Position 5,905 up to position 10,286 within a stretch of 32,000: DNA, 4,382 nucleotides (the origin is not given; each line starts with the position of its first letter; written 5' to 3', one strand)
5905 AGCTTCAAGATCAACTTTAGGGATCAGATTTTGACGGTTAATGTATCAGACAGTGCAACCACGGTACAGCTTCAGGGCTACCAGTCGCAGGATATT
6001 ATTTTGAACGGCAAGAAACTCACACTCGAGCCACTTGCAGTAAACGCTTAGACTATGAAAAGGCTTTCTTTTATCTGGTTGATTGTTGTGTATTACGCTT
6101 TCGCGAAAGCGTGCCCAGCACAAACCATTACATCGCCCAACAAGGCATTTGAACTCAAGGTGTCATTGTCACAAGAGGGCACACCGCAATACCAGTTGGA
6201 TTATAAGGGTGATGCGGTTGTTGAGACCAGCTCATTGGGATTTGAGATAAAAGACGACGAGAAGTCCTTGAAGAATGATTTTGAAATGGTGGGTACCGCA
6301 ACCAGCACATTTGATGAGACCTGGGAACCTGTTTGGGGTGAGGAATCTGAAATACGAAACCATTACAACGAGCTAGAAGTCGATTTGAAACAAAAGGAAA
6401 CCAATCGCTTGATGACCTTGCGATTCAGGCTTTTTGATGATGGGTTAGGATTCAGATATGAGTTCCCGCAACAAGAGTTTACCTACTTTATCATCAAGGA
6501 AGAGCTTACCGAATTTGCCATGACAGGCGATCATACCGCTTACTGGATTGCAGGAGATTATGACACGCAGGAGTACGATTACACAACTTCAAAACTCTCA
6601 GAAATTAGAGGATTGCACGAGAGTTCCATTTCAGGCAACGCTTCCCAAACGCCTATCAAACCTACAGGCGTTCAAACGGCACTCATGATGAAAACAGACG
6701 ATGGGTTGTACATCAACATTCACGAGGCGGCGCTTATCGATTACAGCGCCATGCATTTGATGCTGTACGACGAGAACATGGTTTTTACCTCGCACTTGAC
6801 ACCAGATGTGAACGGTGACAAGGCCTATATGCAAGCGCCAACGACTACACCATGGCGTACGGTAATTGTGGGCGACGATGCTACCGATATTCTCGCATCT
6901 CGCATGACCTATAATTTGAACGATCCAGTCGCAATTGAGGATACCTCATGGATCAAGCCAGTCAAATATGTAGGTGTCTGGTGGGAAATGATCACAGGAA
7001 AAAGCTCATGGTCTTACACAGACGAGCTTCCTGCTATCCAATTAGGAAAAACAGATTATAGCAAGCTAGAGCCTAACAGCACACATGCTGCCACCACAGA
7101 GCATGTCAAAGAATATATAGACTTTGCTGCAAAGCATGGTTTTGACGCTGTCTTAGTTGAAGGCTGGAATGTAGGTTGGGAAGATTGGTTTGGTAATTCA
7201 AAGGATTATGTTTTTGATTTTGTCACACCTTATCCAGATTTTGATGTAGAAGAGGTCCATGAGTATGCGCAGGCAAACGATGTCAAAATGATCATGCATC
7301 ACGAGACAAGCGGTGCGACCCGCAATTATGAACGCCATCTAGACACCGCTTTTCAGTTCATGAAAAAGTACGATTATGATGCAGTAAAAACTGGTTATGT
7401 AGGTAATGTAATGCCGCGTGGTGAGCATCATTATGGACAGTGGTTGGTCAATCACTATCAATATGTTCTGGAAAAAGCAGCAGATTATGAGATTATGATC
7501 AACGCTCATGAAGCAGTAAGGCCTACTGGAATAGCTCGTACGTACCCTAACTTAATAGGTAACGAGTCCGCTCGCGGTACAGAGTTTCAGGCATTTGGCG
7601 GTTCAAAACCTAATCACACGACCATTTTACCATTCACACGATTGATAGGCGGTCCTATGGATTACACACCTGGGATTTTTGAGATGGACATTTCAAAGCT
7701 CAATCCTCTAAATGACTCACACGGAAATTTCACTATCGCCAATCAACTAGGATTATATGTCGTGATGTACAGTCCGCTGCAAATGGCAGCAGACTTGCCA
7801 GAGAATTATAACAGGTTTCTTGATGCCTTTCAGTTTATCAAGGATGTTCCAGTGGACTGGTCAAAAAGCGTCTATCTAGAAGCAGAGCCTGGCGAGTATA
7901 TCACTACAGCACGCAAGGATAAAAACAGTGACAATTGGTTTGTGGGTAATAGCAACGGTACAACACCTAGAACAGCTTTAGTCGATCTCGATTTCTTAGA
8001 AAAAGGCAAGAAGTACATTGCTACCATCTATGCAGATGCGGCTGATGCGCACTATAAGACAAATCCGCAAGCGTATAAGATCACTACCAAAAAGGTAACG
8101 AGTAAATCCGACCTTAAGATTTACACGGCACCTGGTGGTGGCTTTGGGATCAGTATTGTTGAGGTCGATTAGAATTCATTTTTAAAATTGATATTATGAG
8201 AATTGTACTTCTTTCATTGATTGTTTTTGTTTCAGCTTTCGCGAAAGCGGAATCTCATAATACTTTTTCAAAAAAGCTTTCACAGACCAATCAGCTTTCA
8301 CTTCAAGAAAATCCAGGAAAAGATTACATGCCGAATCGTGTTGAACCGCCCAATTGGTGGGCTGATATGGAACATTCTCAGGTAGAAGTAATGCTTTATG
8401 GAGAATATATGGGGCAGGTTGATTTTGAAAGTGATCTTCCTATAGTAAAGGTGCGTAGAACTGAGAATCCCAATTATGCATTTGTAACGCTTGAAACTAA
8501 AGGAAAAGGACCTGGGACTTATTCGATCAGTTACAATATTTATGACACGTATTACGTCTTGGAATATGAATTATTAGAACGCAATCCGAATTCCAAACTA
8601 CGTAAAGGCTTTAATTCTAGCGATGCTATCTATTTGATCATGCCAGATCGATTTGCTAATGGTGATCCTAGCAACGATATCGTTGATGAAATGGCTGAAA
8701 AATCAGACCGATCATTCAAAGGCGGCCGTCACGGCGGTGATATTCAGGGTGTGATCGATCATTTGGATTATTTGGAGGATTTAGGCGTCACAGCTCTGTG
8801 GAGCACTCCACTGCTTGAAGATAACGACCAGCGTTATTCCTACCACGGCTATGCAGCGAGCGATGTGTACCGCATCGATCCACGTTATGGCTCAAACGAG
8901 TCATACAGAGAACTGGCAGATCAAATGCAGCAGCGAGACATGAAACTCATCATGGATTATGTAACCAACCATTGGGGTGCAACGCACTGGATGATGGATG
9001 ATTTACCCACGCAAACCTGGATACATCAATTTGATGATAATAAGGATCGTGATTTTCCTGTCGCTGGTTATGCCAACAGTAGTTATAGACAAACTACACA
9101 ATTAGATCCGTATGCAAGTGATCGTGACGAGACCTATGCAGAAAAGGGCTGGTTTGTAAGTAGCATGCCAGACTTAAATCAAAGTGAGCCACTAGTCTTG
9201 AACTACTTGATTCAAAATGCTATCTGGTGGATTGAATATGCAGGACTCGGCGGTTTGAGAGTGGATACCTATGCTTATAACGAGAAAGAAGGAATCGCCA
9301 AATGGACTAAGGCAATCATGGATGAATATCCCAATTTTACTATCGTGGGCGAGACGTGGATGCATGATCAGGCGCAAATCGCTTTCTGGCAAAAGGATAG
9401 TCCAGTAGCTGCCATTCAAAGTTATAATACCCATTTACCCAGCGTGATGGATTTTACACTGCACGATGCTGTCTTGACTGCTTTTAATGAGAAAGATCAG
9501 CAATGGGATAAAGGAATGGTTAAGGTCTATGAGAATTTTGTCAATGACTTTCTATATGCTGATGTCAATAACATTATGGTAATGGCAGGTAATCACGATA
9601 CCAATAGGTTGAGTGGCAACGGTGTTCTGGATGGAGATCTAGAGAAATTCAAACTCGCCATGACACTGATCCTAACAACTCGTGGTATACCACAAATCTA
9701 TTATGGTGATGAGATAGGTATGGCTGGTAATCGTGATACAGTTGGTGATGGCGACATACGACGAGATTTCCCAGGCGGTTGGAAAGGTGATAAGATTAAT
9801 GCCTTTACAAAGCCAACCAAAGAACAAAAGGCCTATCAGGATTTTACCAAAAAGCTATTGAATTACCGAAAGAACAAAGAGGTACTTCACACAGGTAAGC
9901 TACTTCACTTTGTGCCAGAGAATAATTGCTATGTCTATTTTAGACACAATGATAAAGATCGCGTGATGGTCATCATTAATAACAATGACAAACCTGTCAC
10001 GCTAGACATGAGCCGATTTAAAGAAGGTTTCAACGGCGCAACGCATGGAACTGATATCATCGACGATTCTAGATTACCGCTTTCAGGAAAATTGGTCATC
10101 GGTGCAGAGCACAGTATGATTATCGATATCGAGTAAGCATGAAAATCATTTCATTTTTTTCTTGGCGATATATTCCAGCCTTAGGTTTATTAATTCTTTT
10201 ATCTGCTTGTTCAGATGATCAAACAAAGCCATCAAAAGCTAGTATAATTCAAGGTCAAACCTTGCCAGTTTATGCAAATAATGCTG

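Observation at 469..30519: Highly iterated 14-nt perfect palindrome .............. scattered through genes and spacers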

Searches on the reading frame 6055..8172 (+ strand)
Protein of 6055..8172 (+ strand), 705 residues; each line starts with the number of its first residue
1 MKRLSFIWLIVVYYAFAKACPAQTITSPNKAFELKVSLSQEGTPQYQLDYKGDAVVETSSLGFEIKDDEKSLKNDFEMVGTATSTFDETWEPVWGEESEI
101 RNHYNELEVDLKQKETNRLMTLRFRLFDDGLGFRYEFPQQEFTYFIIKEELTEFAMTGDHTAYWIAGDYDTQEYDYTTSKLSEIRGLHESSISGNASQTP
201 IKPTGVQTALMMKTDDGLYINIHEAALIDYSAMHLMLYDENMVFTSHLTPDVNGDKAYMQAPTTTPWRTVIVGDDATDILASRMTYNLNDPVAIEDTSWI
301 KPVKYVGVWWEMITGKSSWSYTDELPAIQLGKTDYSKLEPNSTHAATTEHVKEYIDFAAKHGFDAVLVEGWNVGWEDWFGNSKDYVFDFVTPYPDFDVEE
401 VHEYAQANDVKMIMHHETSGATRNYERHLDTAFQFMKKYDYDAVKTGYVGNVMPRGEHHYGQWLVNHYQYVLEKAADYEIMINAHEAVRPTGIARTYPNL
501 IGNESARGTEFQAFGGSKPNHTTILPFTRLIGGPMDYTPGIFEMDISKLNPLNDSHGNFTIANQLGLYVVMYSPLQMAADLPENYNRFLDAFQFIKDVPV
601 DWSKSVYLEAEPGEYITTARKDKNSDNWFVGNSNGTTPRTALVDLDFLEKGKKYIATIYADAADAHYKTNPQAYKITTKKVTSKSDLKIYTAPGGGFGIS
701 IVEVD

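Call 9: search_protein_families(library=pfam, proteins=[window:6055-8172:+])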
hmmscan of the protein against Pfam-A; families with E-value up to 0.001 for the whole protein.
window:6055-8172:+ (705 aa): 3 families
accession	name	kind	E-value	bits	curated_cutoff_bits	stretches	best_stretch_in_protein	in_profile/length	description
PF10566.15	Glyco_hydro_97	-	5.8e-101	337.9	32.5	1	296-599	1-275/275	Glycoside hydrolase 97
PF14508.12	GH97_N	-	7.8e-77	258.3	25.3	1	25-291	1-229/229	Glycosyl-hydrolase 97 N-terminal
PF14509.12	GH97_C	-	1.8e-31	108.7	25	1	601-701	1-96/97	Glycosyl-hydrolase 97 C-terminal, oligomerisation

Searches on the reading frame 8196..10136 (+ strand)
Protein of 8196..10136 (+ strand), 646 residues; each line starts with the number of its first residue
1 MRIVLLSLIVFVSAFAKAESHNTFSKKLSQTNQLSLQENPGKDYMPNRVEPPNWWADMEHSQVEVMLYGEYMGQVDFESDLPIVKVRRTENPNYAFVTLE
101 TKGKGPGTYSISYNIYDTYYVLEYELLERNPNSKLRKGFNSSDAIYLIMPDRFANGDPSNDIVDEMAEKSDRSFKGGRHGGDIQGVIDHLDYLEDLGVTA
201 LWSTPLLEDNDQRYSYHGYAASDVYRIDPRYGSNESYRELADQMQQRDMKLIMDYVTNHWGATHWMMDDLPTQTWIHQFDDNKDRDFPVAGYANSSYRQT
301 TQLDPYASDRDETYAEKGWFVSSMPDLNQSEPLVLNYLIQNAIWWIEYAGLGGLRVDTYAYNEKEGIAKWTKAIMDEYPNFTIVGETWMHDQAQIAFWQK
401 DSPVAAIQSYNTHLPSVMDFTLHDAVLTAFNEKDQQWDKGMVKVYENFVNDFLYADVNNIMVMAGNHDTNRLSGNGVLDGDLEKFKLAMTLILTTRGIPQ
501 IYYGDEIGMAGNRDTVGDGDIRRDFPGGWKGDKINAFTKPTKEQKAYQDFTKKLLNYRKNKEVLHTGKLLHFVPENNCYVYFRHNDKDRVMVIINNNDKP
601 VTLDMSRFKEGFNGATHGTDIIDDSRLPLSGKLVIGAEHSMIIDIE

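Call 9: search_protein_families(library=pfam, proteins=[window:8196-10136:+])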
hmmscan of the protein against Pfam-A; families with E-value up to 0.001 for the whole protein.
window:8196-10136:+ (646 aa): 4 families
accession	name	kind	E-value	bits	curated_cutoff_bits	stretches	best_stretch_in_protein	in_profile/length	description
PF00128.31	Alpha-amylase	-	1.1e-53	183.5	22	1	148-527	2-378/446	Alpha amylase, catalytic domain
PF10438.15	Cyc-maltodext_C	-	1.6e-24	86.2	22.2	1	569-643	1-75/76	Cyclo-malto-dextrinase C-terminal domain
PF09087.17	Cyc-maltodext_N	-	3.7e-18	66.1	25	1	48-130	1-88/88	Cyclomaltodextrinase, N-terminal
PF16657.11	Malt_amylase_C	-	9.5e-06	26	27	1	573-610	6-45/75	Maltogenic Amylase, C-terminal domain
